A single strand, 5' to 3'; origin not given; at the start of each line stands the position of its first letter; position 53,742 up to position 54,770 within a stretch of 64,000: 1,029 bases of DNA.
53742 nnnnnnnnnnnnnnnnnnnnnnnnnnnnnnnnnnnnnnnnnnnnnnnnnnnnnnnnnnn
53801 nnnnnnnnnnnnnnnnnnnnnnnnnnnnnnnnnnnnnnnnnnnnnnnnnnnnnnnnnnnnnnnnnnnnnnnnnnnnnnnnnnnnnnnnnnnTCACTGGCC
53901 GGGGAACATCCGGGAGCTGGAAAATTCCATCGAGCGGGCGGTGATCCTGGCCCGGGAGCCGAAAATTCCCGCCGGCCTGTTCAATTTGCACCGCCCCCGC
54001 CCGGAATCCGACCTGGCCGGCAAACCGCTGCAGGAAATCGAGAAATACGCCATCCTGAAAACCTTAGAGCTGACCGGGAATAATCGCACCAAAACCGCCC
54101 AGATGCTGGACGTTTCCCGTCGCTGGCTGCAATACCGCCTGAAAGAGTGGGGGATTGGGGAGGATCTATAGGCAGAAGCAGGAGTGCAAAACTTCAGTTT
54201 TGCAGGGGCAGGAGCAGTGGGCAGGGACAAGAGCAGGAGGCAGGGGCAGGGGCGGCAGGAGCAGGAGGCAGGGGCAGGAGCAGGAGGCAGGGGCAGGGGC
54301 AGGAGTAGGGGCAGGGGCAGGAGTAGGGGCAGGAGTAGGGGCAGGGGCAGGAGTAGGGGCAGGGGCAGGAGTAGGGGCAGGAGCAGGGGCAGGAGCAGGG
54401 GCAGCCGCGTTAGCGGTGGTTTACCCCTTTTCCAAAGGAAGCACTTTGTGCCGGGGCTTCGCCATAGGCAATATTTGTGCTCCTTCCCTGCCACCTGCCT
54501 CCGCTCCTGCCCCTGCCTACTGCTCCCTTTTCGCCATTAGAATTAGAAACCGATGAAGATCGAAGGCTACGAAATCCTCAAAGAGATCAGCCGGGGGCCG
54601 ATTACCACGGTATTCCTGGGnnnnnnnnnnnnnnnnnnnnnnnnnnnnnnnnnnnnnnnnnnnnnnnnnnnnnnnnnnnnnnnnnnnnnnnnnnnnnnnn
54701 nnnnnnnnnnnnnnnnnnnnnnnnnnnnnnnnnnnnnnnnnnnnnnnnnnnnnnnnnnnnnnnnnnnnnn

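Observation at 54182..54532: About 200 bp G-tract tandem array (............)n between a sigma-54 activator and a Ser/Thr kinase, with a downstream complementary C-rich copy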

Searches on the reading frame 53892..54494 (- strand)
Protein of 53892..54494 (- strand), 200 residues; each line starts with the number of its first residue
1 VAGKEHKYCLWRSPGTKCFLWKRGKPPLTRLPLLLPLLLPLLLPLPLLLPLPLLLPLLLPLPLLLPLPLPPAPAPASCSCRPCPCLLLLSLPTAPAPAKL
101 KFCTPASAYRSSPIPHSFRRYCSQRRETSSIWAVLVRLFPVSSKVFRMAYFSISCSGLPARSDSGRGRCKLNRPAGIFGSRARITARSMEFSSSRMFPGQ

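Call 12: search_protein_families(library=pfam, proteins=[window:53892-54494:-])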
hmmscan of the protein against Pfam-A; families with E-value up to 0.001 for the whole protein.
window:53892-54494:- (200 aa): 0 families

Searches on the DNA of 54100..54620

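Call 66: search_rna_families(source=window, start=54100, end=54620, threshold=evalue, max_evalue=1)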
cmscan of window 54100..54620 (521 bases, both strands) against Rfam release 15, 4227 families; matches with E-value up to 1: 17.
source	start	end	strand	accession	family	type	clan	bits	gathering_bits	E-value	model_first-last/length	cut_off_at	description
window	54336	54535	+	RF01911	MIR2118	Gene; miRNA;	-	34.8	85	4.4e-05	1-170/170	no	MIR2118 microRNA precursor family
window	54336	54538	+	RF04119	MIR1858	Gene; miRNA;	-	33.2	137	0.00074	1-197/197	no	MIR1858 microRNA precursor family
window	54376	54524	+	RF03944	mir-935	Gene; miRNA;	-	29.1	73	0.034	1-91/91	no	mir-935 microRNA precursor family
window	54371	54514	-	RF00772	mir-328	Gene; miRNA;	-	27.4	70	0.015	1-75/75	no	mir-328 microRNA precursor family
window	54341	54538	-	RF04119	MIR1858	Gene; miRNA;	-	26.6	137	0.023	1-197/197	no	MIR1858 microRNA precursor family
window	54350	54526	-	RF03792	MIR6462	Gene; miRNA;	-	26.3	96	0.019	1-119/119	no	MIR6462 microRNA precursor family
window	54372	54529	-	RF02007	mir-1237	Gene; miRNA;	-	25.3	65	0.2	1-102/102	no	mir-1237 microRNA precursor family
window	54358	54528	-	RF00690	MIR408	Gene; miRNA;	-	24.8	64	0.00076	1-126/126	no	MIR408 microRNA precursor family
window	54350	54524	-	RF01911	MIR2118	Gene; miRNA;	-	23.5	85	0.025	1-170/170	no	MIR2118 microRNA precursor family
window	54380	54508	+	RF04083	MIR528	Gene; miRNA;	-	22.2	62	0.043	1-89/89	no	MIR528 microRNA precursor family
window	54373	54514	-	RF04159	MIR1437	Gene; miRNA;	-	21.1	168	0.31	1-192/192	no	MIR1437 microRNA precursor family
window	54359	54529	+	RF00690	MIR408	Gene; miRNA;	-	20.1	64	0.022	1-126/126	no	MIR408 microRNA precursor family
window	54369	54518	-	RF00802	mir-207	Gene; miRNA;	-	19.5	88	0.51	1-78/78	no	mir-207 microRNA precursor family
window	54365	54510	+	RF04159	MIR1437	Gene; miRNA;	-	19.3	168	0.78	1-192/192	no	MIR1437 microRNA precursor family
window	54373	54501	-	RF04083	MIR528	Gene; miRNA;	-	18.7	62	0.35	1-89/89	no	MIR528 microRNA precursor family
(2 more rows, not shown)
